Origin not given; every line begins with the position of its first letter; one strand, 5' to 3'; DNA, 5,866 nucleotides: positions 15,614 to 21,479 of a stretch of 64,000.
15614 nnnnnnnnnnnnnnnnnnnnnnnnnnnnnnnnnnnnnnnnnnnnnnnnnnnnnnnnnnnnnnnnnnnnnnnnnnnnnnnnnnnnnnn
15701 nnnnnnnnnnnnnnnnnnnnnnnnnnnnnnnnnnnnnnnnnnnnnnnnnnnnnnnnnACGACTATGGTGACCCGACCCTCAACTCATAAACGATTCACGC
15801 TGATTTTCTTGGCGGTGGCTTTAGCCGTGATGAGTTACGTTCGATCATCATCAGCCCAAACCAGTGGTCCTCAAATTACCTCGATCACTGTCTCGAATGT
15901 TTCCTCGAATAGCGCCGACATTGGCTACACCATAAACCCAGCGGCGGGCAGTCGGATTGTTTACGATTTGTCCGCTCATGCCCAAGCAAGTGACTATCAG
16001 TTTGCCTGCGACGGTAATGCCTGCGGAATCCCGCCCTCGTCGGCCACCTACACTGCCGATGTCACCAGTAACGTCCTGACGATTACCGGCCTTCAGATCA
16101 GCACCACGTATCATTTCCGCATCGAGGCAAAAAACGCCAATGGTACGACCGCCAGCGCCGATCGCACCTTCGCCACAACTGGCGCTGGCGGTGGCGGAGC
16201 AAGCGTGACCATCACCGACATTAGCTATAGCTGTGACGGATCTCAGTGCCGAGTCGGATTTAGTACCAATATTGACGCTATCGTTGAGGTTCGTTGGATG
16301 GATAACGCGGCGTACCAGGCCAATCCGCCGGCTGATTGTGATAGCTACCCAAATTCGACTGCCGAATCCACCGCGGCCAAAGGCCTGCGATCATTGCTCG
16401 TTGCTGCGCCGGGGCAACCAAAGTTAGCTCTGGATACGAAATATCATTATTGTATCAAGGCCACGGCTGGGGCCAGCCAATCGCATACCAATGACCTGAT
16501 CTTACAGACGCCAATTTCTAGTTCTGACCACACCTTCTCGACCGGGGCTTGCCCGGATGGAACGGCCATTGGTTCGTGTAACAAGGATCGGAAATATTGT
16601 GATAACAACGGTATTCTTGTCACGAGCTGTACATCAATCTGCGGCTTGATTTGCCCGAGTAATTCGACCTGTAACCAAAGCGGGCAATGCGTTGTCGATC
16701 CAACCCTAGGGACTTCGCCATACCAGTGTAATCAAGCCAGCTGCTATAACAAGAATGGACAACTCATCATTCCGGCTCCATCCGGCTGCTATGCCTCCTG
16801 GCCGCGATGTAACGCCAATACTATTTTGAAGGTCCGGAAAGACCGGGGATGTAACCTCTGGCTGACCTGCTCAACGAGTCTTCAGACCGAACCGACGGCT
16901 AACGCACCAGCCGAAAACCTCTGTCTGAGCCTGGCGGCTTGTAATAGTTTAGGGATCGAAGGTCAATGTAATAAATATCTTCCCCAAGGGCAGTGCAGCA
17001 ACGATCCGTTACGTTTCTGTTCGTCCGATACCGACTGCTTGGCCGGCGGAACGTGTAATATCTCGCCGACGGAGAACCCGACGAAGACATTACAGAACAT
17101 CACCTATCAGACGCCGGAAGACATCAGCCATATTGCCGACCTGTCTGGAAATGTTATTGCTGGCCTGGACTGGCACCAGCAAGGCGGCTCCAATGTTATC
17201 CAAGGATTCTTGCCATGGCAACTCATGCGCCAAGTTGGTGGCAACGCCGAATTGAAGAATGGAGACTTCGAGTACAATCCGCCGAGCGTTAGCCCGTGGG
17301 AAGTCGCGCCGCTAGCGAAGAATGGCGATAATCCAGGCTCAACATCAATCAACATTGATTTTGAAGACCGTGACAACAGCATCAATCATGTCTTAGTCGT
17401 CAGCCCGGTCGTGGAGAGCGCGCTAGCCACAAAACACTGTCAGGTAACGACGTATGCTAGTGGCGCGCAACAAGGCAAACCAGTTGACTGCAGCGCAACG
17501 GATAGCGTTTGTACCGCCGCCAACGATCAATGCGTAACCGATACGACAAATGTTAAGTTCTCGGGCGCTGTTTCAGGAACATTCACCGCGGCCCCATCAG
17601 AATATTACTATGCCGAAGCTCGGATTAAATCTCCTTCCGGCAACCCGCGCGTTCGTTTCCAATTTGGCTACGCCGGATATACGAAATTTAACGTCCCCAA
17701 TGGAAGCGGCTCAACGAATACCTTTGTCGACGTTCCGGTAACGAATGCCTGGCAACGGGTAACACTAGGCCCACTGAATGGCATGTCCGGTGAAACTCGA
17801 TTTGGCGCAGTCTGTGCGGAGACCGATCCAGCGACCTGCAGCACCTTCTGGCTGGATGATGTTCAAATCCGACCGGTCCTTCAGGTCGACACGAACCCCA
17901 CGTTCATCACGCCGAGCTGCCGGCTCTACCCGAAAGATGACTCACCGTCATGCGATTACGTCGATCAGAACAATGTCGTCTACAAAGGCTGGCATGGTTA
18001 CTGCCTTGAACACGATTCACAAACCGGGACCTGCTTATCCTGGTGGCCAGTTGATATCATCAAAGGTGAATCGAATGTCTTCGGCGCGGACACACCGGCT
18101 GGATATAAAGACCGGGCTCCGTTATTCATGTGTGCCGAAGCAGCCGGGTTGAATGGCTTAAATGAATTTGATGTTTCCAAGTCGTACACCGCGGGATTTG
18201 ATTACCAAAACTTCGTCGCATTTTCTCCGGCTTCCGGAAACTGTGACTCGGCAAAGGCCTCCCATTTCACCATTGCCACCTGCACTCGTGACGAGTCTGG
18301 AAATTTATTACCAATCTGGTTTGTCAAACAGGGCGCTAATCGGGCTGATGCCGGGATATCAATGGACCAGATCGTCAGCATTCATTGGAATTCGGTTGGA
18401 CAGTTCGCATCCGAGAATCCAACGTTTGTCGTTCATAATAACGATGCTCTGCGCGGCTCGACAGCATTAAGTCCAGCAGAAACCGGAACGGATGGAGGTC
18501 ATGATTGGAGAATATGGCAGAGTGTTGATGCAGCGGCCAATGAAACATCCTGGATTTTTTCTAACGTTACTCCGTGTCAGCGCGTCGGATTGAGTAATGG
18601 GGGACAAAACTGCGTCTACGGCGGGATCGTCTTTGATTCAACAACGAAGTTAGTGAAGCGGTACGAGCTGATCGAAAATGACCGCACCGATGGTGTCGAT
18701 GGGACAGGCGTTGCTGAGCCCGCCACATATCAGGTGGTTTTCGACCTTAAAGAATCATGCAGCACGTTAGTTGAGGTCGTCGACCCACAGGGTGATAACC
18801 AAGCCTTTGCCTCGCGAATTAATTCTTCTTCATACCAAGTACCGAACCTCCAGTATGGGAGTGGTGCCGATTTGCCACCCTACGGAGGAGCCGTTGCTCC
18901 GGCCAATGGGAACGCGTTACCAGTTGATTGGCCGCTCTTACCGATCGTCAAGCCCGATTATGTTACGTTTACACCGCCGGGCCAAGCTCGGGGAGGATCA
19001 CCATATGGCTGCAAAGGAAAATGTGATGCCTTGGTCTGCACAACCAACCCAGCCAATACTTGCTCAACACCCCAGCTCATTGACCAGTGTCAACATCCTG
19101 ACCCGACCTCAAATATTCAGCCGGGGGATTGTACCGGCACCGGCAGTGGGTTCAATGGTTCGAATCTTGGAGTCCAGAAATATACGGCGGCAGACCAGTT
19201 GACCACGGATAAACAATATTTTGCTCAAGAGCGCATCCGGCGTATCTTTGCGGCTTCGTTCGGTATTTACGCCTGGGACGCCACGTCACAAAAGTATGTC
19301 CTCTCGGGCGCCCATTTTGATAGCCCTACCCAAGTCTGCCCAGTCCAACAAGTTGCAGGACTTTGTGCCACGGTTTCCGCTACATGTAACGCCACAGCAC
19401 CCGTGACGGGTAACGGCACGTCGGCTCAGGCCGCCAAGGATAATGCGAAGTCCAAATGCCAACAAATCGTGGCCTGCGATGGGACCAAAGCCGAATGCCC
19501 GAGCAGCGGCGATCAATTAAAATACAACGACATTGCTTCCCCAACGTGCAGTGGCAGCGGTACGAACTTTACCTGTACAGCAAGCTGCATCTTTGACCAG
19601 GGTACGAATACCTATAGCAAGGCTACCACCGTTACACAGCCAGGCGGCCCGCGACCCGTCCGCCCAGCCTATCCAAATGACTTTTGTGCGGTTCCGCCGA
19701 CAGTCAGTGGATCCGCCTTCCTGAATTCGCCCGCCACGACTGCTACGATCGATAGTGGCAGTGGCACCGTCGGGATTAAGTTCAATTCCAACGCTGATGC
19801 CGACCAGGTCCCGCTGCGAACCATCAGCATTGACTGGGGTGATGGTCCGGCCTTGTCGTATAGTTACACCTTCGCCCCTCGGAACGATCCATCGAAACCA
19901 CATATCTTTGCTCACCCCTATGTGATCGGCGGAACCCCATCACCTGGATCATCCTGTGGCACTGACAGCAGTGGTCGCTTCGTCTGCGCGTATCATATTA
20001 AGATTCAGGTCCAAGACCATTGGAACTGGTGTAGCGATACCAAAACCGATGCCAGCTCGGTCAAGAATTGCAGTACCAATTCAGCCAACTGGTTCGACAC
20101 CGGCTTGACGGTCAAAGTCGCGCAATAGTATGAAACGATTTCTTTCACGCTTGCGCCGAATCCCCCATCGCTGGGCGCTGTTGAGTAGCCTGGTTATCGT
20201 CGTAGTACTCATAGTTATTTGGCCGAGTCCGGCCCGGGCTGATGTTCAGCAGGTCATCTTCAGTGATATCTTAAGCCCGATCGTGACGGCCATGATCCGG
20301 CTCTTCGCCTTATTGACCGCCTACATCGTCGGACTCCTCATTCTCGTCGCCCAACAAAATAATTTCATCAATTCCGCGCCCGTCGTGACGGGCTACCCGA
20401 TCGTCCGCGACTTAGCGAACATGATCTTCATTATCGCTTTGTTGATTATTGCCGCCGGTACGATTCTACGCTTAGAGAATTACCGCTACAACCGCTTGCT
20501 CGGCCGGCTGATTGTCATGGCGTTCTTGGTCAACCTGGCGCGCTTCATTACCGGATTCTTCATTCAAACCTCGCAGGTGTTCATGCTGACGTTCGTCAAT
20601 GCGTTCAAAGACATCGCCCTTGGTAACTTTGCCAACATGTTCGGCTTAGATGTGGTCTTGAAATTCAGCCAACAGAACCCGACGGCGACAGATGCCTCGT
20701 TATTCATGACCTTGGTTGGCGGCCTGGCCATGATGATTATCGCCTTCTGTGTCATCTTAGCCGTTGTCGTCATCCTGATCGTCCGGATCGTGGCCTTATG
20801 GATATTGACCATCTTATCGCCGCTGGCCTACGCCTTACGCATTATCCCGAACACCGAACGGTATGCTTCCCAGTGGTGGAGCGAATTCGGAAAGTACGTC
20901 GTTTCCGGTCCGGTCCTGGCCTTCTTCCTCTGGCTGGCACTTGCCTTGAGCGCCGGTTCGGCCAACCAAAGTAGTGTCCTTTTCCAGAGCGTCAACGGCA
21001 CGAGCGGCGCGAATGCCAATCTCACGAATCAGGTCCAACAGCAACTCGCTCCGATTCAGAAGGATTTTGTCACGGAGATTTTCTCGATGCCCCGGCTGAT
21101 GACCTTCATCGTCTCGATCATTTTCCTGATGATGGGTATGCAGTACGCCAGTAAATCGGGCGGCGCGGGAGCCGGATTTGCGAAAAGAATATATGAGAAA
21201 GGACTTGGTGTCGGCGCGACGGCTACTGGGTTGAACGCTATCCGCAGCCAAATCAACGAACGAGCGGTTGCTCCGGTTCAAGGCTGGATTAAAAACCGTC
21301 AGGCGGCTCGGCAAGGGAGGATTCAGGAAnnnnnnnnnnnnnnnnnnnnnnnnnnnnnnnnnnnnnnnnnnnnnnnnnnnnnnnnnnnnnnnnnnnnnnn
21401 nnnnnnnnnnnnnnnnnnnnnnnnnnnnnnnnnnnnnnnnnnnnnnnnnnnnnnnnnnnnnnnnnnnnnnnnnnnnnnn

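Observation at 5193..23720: Eighteen-kb uninterrupted operon of three giant secreted proteins feeding into a VirB6-like membrane protein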

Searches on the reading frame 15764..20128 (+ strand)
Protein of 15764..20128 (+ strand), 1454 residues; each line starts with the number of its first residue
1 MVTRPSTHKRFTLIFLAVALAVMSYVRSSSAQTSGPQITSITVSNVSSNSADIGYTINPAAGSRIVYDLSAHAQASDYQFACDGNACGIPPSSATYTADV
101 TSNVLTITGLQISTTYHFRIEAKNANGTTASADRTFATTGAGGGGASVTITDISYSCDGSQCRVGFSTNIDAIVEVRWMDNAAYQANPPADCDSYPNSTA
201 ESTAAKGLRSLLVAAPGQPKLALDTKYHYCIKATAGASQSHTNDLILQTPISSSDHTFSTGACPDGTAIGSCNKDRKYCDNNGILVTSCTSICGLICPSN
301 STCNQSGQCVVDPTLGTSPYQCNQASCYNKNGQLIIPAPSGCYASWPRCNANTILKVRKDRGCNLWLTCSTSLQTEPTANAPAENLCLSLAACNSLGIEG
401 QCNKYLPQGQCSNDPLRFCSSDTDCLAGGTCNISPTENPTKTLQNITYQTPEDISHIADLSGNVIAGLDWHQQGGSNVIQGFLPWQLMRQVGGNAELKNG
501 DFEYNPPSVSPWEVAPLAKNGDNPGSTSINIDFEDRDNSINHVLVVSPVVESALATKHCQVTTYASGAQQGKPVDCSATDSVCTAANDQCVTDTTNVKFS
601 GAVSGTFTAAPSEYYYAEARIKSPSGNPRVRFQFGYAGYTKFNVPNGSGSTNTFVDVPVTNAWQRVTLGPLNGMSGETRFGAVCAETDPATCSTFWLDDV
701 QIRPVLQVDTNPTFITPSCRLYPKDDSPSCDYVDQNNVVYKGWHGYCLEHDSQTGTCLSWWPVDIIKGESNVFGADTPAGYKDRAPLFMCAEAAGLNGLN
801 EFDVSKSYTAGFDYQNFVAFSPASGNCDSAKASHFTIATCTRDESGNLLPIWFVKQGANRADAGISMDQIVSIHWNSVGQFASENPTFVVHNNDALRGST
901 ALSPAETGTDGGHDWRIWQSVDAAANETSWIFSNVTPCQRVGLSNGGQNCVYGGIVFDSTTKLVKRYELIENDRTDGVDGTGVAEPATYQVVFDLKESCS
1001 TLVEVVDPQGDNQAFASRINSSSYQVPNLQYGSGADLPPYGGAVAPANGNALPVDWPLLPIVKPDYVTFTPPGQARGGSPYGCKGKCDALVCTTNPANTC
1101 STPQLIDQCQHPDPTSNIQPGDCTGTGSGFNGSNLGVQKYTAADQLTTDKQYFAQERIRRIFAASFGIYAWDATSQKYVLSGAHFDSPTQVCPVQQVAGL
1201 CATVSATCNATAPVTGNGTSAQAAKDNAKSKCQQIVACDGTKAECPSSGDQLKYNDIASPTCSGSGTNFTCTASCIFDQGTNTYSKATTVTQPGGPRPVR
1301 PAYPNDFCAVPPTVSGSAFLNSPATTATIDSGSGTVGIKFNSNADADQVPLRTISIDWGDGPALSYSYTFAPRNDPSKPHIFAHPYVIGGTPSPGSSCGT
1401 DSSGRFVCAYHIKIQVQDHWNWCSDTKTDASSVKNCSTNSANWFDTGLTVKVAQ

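Call 3: search_protein_families(library=pfam, proteins=[window:15764-20128:+], max_evalue=0.01)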
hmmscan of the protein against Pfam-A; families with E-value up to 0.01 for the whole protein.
window:15764-20128:+ (1454 aa): 3 families
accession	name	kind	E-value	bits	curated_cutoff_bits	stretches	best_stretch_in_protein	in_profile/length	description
PF00041.27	fn3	-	3.3e-05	24.4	25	1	38-131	3-77/84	Fibronectin type III domain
PF16656.11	Pur_ac_phosph_N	-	0.00014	22.8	30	1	85-138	39-93/93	Purple acid Phosphatase, N-terminal domain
PF25059.1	FN3_DSCAM-DSCAML_C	-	0.0056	17.4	39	0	100-143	42-84/89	DSCAM/DSCAML C-terminal Fn3-like domain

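Call 11: search_protein_families(library=ncbifam, proteins=[window:15764-20128:+], max_evalue=0.05)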
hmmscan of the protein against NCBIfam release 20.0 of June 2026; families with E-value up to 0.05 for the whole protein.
window:15764-20128:+ (1454 aa): 0 families

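Call 47: search_protein_families(library=phrogs, proteins=[window:15764-20128:+], max_evalue=0.01)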
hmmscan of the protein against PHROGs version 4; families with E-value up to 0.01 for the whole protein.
window:15764-20128:+ (1454 aa): 0 families

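Call 68: search_solved_structures(query=window:15764-20128:+, max_evalue=0.1)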
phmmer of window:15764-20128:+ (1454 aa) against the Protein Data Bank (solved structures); distinct sequences matched with E-value up to 0.1: 0.

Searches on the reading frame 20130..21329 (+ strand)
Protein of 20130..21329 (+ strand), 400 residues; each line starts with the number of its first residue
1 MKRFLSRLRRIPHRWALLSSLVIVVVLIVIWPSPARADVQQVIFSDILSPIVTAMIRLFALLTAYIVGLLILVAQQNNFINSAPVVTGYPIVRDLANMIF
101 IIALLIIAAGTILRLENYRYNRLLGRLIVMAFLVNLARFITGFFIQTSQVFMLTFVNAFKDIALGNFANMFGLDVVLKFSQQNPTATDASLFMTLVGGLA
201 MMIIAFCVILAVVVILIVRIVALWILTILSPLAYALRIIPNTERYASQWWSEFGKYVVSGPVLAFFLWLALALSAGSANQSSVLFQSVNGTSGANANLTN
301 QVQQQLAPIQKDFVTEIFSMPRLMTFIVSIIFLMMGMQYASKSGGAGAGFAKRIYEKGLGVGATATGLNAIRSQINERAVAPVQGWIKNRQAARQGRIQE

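Call 32: find_related_loci(query=A1, collection=genome_contigs, flank=10000)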
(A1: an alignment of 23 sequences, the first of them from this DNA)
Query A1 (400 aa) in genome_contigs; peptide patterns used: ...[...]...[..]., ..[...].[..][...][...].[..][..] (x = any residue, [..] = any of these).
599 stretches matched a pattern (row limit reached: there are more); 500 encode a relative of the query (tblastn E <= 1e-3); the best 80 are kept; 80 distinct loci.
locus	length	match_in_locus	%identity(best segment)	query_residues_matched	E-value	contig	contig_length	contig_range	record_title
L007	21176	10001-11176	52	11-400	5e-119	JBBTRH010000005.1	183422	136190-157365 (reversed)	MAG: Patescibacteria group bacterium isolate H32-bin145_1 H32_bin145_1_000000000005, whole genome shotgun sequence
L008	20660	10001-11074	58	47-400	1e-115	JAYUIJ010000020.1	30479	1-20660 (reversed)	MAG: Candidatus Kerfeldbacteria bacterium isolate GFS_8656 GFS_8656_19, whole genome shotgun sequence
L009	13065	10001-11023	48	47-400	5e-98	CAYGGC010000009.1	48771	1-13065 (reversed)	MAG TPA_asm: uncultured Gammaproteobacteria bacterium isolate ERP113451_co1_188 genome assembly, contig: NODE_581_length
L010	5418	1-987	43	66-400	2e-76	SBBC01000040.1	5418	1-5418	MAG: Candidatus Microgenomatus auricola isolate Bin_28_1_1 Hy_contig13753, whole genome shotgun sequence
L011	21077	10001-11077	38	18-396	8e-72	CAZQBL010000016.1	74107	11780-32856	MAG TPA_asm: uncultured Gammaproteobacteria bacterium isolate SRP231805_co4_93 genome assembly, contig: k141_269824, who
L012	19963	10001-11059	40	22-378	3e-70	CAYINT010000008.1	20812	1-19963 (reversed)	MAG TPA_asm: uncultured Gammaproteobacteria bacterium isolate ERP119705_co25_626 genome assembly, contig: NODE_1501_leng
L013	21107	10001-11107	41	4-368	2e-70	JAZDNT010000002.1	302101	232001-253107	MAG: Candidatus Kerfeldbacteria bacterium isolate MEGAHIT-group-0.726 k141_9698786, whole genome shotgun sequence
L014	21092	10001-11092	40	1-357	4e-75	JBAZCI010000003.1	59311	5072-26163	MAG: Patescibacteria group bacterium isolate SO_2017_GW1_133 NODE_2777_length_59311_cov_1.527660_OW334_2017, whole genom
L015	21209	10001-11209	36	1-400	2e-67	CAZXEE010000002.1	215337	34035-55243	MAG TPA_asm: uncultured Gammaproteobacteria bacterium isolate SRP192927_co4_30 genome assembly, contig: NODE_18_length_2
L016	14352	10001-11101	39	46-397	3e-67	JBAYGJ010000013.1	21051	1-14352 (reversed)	MAG: Patescibacteria group bacterium isolate SO_2016_GW1_122 scaffold04357_OW334_2016, whole genome shotgun sequence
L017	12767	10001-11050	39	51-394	4e-67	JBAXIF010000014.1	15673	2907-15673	MAG: Candidatus Falkowbacteria bacterium isolate ELA342 MAG342_14, whole genome shotgun sequence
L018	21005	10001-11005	39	25-365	6e-66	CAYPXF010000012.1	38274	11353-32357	MAG TPA_asm: uncultured Gammaproteobacteria bacterium isolate binchicken_co17_235 genome assembly, contig: NODE_3083_len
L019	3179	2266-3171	44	4-305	3e-66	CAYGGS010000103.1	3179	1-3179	MAG TPA_asm: uncultured Gammaproteobacteria bacterium isolate ERP113451_co2_34 genome assembly, contig: NODE_29054_lengt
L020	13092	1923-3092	39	1-399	7e-66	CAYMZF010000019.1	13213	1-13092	MAG TPA_asm: uncultured Gammaproteobacteria bacterium isolate SRP192927_co3_442 genome assembly, contig: NODE_11240_leng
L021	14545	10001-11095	39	9-367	8e-66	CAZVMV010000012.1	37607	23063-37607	MAG TPA_asm: uncultured Gammaproteobacteria bacterium isolate SRP173033_co2_263 genome assembly, contig: NODE_343_length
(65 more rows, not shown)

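Call 33: search_solved_structures(query=A1, max_evalue=10, show_alignments=2)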
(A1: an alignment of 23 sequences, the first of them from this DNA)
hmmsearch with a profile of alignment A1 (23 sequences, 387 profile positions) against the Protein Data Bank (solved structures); distinct sequences matched with E-value up to 10: 0.

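Call 42: search_protein_families(library=pfam, alignment_id=A1, max_evalue=1)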
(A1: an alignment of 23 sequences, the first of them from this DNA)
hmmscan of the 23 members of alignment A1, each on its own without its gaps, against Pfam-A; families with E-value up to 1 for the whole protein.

A. member 1, seq(400 aa): 1 family
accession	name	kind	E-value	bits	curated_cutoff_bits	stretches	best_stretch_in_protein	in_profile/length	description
PF09976.15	TPR_21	-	0.14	12.4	25.5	1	248-314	2-70/193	Tetratricopeptide repeat-like domain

B. families by the number of members that match (of 23 scanned): 9 families
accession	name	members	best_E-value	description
PF04610.19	TrbL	9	1.4e-07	TrbL/VirB6 plasmid conjugal transfer protein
PF03035.19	RNA_capsid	1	0.014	Calicivirus putative RNA polymerase/capsid protein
PF15829.10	DUF4711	1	0.029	Domain of unknown function (DUF4711)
PF14824.11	Sirohm_synth_M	1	0.066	Sirohaem biosynthesis protein central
PF15706.10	TMEM132_C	1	0.07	TMEM132 C-terminal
PF13413.12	HTH_25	1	0.072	Helix-turn-helix domain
PF19832.4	DUF6313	1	0.11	Family of unknown function (DUF6313)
PF09976.15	TPR_21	1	0.14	Tetratricopeptide repeat-like domain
PF01701.23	PSI_PsaJ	1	0.28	Photosystem I reaction centre subunit IX / PsaJ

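Call 50: predict_structure(alignment_id=A1)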
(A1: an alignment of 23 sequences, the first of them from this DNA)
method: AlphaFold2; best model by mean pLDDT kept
length: 400 residues; sequences in the alignment: 23
mean_pLDDT: 77.0   pTM: 0.66
mean pLDDT of the five models: 77.0, 74.2, 70.6, 68.9, 68.0
residues with pLDDT >= 90: 123; 70-90: 150; 50-70: 84; < 50: 43
segments of 3 or more residues with pLDDT < 50: 31-36, 284-303, 308-310, 360-368
pLDDT, mean of each block of 10 residues (from residue 1): 52 65 70 49 72 86 88 87 95 95 90 78 89 94 94 90 74 74 67 83 87 90 95 92 92 93 91 76 48 46 48 62 82 86 63 61 47 61 77 90
secondary structure, 60 per line:
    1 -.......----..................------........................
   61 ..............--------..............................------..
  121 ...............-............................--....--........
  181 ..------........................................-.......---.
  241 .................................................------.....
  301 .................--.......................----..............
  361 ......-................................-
elements in order: H2-8 H13-30 H37-74 H83-112 H119-135 H137-164 H167-170 H173-182 H189-228 H230-236 H240-289 H296-317 H320-342 H347-366 H368-399

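Call 53: fold_search(model_id=the predicted structure, library=pdb)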
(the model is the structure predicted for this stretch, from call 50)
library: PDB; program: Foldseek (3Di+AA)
matches with E <= 10: 111; with E <= 0.001: 0
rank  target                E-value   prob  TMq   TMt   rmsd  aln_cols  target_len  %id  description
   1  8rt9_F                4.4e-02  0.99  0.33  0.44   9.4       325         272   15  Stalk complex full-length structure (TrwJ/VirB5-TrwI/VirB6) from the fully-assembled R388 type IV secretion system det (released 2024-06-19)
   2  7o3v_F                6.8e-02  0.99  0.33  0.44   7.9       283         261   16  Stalk complex structure (TrwJ/VirB5-TrwI/VirB6) from the fully-assembled R388 type IV secretion system determined by c (released 2022-06-22)
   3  7o3v_J                7.5e-02  0.98  0.33  0.46  11.3       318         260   14  Stalk complex structure (TrwJ/VirB5-TrwI/VirB6) from the fully-assembled R388 type IV secretion system determined by c (released 2022-06-22)
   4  7o3v_G                7.8e-02  0.99  0.33  0.46   8.5       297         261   15  Stalk complex structure (TrwJ/VirB5-TrwI/VirB6) from the fully-assembled R388 type IV secretion system determined by c (released 2022-06-22)
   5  8rtd_L                1.1e-01  0.98  0.34  0.45   8.8       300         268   16  Stalk-Arches-IMC structure from the fully-assembled R388 type IV secretion system determined by cryo-EM. (released 2024-06-19)
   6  7p5m_A                3.8e-01  0.11  0.11  0.12  38.5       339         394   14  Cryo-EM structure of human TTYH2 in lipid nanodiscs (released 2021-08-11)
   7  7rtu_B                6.4e-01  0.08  0.10  0.10  39.0       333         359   12  Cryo-EM structure of a TTYH2 trans-dimer (released 2021-08-25)
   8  8rtd_H                6.7e-01  0.41  0.21  0.32  16.0       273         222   13  Stalk-Arches-IMC structure from the fully-assembled R388 type IV secretion system determined by cryo-EM. (released 2024-06-19)
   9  7udn_B                7.7e-01  0.25  0.18  0.24  21.1       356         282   11  Crystal structure of designed helical repeat protein RPB_PLP1_R6 in alternative conformation 2 (released 2023-03-22)
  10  9g71_A                9.2e-01  0.06  0.11  0.11  38.7       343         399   13  Cryo-EM structure of TTYH2 in complex with lipids in GDN (released 2025-05-21)
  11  8rtd_I                1.0e+00  0.60  0.28  0.46  11.1       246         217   15  Stalk-Arches-IMC structure from the fully-assembled R388 type IV secretion system determined by cryo-EM. (released 2024-06-19)
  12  7unj_B                1.1e+00  0.07  0.11  0.15  28.3       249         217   15  De novo designed chlorophyll dimer protein with Zn pheophorbide a methyl ester matching geometry of purple bacterial s (released 2023-04-19)
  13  7unj_A                1.1e+00  0.06  0.10  0.14  25.2       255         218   10  De novo designed chlorophyll dimer protein with Zn pheophorbide a methyl ester matching geometry of purple bacterial s (released 2023-04-19)
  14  2q12                  1.2e+00  0.11  0.13  0.18  35.9       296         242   10  Crystal Structure of BAR domain of APPL1 (released 2007-08-14)
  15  7n6g_3R               1.2e+00  0.10  0.14  0.15  55.5       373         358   10  C1 of central pair (released 2022-05-18)
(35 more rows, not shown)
